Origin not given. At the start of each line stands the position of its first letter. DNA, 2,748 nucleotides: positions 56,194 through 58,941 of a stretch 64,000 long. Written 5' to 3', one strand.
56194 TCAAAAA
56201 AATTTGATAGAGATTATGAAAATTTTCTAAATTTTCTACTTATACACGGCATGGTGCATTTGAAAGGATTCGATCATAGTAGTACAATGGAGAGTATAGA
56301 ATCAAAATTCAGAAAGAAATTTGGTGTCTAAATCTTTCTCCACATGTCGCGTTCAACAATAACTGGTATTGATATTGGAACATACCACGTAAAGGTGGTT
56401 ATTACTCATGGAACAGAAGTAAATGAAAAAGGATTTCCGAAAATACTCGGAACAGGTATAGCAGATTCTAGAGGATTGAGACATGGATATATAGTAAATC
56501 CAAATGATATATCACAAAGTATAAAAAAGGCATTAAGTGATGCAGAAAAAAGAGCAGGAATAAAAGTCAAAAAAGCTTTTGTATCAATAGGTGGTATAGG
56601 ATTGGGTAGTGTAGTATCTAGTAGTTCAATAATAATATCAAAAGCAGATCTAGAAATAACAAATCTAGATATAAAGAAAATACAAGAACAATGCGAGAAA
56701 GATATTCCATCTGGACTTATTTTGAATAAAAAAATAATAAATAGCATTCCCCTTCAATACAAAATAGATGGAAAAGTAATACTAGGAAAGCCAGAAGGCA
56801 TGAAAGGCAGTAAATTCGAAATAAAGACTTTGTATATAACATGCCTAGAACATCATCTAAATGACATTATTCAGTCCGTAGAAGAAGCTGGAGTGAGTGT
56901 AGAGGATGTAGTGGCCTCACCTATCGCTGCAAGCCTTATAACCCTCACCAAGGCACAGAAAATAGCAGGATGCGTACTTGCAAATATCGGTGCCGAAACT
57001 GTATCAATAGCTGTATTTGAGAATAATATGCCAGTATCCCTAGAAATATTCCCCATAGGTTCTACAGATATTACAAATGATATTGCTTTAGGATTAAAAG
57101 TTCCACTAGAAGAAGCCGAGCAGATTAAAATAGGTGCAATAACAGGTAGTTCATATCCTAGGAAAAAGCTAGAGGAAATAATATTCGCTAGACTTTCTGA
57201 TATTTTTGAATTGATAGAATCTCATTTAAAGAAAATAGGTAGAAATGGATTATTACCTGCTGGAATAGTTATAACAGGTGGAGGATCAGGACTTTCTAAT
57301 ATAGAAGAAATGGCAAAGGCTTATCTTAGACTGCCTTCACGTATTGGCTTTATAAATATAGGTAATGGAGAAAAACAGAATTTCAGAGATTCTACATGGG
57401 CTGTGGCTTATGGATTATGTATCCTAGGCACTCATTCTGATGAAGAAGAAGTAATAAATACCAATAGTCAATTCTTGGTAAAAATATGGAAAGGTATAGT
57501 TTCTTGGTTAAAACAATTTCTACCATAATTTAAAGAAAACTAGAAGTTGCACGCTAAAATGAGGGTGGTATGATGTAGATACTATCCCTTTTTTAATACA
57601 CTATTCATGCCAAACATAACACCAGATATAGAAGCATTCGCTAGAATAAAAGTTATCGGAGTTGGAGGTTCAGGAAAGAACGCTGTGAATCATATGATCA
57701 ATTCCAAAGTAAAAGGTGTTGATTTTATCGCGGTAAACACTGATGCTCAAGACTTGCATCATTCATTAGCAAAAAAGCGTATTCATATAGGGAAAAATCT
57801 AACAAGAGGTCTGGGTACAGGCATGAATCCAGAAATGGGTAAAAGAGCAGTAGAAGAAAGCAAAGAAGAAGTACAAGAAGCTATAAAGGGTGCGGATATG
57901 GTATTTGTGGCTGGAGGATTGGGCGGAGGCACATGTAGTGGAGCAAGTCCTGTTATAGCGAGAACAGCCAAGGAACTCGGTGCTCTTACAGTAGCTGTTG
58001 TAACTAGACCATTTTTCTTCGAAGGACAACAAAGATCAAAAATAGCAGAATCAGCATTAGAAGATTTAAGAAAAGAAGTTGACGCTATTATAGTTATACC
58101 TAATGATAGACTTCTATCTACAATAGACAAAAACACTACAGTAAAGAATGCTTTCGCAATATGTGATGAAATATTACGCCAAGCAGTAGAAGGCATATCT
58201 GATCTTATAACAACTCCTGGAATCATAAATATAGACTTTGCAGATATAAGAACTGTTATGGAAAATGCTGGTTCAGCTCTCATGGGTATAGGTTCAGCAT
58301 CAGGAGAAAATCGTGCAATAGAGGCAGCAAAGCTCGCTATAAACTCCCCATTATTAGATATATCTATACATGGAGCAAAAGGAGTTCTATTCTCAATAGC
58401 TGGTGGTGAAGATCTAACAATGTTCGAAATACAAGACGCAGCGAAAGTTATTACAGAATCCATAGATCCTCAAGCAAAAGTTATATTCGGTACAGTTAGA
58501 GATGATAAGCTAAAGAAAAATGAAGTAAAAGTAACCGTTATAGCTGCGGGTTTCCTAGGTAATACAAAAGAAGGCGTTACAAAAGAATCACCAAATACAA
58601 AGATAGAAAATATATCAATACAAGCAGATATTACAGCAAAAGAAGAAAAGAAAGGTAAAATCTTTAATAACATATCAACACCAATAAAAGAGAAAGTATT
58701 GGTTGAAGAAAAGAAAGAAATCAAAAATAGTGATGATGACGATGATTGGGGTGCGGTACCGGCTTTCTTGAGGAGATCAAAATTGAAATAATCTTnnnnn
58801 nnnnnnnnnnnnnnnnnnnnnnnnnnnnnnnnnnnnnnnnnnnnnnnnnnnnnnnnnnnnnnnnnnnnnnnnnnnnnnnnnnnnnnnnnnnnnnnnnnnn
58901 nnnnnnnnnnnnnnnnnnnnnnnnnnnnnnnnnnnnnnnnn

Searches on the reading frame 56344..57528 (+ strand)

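Call 27: search_protein_families(library=pfam, proteins=[window:56344-57528:+], max_evalue=0.0001)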
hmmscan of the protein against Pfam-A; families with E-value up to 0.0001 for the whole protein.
window:56344-57528:+ (394 aa): 3 families
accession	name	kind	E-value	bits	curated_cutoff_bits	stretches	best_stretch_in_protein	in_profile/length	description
PF14450.12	FtsA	-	1.1e-24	87.7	31.8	1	211-357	1-127/127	Cell division protein FtsA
PF02491.25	SHS2_FTSA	-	1.1e-08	35.8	25.4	1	88-166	5-79/79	SHS2 domain inserted in FTSA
PF11104.14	PilM_2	-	6e-07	29.2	27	1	8-333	1-303/340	Type IV pilus assembly protein PilM;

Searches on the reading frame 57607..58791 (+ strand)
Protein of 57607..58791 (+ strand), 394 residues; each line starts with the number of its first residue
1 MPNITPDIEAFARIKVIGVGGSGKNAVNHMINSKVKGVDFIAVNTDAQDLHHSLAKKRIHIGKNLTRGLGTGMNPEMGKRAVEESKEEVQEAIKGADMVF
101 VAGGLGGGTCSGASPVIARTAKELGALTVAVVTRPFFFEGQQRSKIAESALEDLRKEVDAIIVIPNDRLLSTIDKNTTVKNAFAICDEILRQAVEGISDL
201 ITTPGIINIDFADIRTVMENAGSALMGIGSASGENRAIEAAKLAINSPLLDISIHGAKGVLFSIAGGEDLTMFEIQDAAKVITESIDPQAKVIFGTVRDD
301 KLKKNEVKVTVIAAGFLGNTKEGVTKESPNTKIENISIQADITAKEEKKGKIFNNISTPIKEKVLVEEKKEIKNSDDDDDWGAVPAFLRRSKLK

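Call 27: search_protein_families(library=pfam, proteins=[window:57607-58791:+], max_evalue=0.0001)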
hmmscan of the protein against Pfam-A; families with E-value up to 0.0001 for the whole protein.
window:57607-58791:+ (394 aa): 2 families
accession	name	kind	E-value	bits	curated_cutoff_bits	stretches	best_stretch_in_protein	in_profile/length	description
PF00091.31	Tubulin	-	1.1e-46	160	33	1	13-173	1-189/190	Tubulin/FtsZ family, GTPase domain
PF12327.13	FtsZ_C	-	2.1e-33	114.9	27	1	222-316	1-94/95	FtsZ family, C-terminal domain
